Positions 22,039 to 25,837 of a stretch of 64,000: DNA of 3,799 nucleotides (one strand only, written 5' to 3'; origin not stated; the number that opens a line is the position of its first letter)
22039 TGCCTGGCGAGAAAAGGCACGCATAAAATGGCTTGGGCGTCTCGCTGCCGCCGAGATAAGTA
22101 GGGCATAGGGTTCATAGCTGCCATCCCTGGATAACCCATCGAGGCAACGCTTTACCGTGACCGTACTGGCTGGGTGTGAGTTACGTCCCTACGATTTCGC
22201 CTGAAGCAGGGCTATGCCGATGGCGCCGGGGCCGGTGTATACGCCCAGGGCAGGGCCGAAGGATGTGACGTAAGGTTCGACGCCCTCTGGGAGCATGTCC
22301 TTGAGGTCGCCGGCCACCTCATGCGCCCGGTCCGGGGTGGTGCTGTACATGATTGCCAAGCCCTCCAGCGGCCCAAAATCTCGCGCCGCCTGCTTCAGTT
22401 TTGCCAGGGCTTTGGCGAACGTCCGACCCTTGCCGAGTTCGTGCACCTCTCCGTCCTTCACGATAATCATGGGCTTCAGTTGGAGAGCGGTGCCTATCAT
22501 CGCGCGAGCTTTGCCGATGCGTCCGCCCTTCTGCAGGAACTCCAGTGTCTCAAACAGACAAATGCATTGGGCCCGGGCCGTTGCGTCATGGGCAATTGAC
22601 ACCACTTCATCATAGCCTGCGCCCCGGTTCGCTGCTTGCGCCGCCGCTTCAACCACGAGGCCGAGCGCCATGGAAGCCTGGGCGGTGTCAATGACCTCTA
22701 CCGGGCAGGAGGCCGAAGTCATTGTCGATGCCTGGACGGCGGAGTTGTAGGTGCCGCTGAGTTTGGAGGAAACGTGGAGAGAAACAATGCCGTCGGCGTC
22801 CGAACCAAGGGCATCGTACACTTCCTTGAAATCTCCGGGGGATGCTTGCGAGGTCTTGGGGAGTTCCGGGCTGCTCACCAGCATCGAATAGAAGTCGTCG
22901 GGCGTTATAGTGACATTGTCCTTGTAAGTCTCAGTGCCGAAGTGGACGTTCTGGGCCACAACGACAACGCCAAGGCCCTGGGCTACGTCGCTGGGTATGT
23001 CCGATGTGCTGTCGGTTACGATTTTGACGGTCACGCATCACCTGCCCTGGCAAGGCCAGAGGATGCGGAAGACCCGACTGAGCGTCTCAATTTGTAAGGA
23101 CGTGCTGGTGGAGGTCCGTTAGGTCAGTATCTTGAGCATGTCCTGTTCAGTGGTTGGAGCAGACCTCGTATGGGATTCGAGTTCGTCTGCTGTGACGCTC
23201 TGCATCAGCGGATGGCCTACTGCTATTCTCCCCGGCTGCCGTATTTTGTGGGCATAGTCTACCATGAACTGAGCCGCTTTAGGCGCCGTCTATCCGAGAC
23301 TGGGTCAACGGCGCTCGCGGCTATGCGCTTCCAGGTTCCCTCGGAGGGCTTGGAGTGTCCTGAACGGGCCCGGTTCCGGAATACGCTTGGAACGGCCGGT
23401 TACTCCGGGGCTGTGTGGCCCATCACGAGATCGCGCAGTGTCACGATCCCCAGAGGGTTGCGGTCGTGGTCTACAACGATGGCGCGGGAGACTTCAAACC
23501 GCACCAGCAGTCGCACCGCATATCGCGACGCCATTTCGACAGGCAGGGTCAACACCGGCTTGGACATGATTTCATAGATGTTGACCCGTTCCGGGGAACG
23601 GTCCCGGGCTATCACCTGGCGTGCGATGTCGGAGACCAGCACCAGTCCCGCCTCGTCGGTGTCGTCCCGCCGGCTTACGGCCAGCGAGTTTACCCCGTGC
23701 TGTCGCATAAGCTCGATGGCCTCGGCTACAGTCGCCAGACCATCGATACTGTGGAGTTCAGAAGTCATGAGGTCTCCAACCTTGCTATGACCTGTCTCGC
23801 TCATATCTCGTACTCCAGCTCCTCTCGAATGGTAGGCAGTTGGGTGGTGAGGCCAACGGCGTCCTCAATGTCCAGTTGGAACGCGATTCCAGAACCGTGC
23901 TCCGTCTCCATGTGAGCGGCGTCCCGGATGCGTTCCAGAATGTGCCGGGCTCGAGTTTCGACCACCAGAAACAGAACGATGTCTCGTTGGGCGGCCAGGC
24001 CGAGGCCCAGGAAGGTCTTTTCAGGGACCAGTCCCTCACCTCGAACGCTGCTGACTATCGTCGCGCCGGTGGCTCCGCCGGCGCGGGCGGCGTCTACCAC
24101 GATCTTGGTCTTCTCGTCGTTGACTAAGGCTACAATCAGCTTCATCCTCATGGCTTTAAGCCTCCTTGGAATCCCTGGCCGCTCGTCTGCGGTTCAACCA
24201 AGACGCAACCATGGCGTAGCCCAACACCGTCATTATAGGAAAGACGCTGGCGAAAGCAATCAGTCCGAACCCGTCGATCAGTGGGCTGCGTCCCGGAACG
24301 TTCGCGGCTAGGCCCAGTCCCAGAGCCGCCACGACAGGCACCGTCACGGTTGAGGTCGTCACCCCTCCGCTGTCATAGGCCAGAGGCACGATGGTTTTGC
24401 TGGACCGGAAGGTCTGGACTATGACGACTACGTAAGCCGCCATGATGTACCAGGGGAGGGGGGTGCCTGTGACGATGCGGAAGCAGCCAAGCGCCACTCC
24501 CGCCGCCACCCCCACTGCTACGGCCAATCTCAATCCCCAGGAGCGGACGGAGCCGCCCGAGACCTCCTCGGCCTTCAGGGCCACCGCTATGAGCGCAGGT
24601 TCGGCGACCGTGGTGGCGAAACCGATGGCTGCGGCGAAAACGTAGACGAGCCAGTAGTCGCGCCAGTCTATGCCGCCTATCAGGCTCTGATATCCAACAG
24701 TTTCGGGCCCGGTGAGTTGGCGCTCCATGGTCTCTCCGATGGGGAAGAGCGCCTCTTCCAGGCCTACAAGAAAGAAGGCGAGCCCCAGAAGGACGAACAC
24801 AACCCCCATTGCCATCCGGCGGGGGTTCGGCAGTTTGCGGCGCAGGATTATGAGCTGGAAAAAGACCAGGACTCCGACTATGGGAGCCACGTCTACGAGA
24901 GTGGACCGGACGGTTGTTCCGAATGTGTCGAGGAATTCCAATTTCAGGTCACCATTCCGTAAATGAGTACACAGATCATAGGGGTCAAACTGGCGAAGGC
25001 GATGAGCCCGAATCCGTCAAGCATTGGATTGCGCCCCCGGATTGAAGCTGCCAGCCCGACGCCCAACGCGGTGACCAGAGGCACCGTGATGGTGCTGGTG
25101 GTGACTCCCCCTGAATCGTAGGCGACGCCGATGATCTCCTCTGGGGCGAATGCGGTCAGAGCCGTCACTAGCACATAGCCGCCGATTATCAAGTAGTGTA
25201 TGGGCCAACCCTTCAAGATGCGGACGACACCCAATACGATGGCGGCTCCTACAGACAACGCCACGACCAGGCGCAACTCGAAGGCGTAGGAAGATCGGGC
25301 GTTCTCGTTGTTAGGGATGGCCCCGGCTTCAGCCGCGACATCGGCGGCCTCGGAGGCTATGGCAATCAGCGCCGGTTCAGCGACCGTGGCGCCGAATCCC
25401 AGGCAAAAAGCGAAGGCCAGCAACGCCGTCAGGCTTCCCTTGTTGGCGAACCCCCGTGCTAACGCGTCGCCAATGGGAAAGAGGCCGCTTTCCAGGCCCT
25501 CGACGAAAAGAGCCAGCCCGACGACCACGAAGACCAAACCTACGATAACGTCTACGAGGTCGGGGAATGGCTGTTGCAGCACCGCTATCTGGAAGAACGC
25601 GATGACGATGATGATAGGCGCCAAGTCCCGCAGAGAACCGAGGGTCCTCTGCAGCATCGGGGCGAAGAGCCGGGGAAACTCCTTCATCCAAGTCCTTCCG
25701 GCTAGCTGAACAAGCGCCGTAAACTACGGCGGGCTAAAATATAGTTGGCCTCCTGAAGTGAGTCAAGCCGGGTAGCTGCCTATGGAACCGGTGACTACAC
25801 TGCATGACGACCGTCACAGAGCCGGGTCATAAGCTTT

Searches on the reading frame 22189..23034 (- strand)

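Call 33: search_protein_families(library=pfam, proteins=[window:22189-23034:-], max_evalue=0.0001)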
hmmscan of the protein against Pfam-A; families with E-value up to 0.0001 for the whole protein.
window:22189-23034:- (281 aa): 1 family
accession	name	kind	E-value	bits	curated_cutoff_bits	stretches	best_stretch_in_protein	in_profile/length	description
PF02645.21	DegV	-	6.7e-77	259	27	1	3-277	2-278/280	Uncharacterised protein, DegV family COG1307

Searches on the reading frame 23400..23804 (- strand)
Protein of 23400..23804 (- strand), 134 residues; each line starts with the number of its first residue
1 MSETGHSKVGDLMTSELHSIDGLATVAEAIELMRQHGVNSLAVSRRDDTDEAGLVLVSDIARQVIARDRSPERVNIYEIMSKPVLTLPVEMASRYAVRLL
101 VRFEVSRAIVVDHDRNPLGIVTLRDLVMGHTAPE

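Call 33: search_protein_families(library=pfam, proteins=[window:23400-23804:-], max_evalue=0.0001)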
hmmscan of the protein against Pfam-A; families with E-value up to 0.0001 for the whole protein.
window:23400-23804:- (134 aa): 1 family
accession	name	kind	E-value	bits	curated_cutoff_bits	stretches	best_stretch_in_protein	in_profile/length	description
PF00571.33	CBS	-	6.5e-19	68.4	24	2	77-127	2-52/57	CBS domain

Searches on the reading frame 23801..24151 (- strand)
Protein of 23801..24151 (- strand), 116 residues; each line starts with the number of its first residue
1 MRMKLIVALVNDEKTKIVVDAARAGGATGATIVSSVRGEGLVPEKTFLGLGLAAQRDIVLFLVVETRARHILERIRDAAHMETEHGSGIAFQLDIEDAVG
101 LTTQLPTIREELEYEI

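Call 33: search_protein_families(library=pfam, proteins=[window:23801-24151:-], max_evalue=0.0001)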
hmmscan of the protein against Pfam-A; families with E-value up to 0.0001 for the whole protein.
window:23801-24151:- (116 aa): 1 family
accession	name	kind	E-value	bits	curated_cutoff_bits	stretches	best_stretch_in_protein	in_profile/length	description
PF00543.27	P-II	-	4e-10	40.4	25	1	3-103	1-100/102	Nitrogen regulatory protein P-II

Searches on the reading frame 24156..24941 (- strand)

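Call 33: search_protein_families(library=pfam, proteins=[window:24156-24941:-], max_evalue=0.0001)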
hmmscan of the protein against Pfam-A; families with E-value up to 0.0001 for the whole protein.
window:24156-24941:- (261 aa): 1 family
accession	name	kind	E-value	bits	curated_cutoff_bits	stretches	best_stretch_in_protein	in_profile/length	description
PF07556.16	DUF1538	-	2.3e-65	220.3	22.6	1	21-244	1-210/211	Protein of unknown function (DUF1538)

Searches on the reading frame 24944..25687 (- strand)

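Call 33: search_protein_families(library=pfam, proteins=[window:24944-25687:-], max_evalue=0.0001)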
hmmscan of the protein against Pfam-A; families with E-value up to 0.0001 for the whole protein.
window:24944-25687:- (247 aa): 1 family
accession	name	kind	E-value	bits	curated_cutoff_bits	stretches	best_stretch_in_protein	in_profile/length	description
PF07556.16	DUF1538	-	8.9e-68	228.2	22.6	1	25-246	1-211/211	Protein of unknown function (DUF1538)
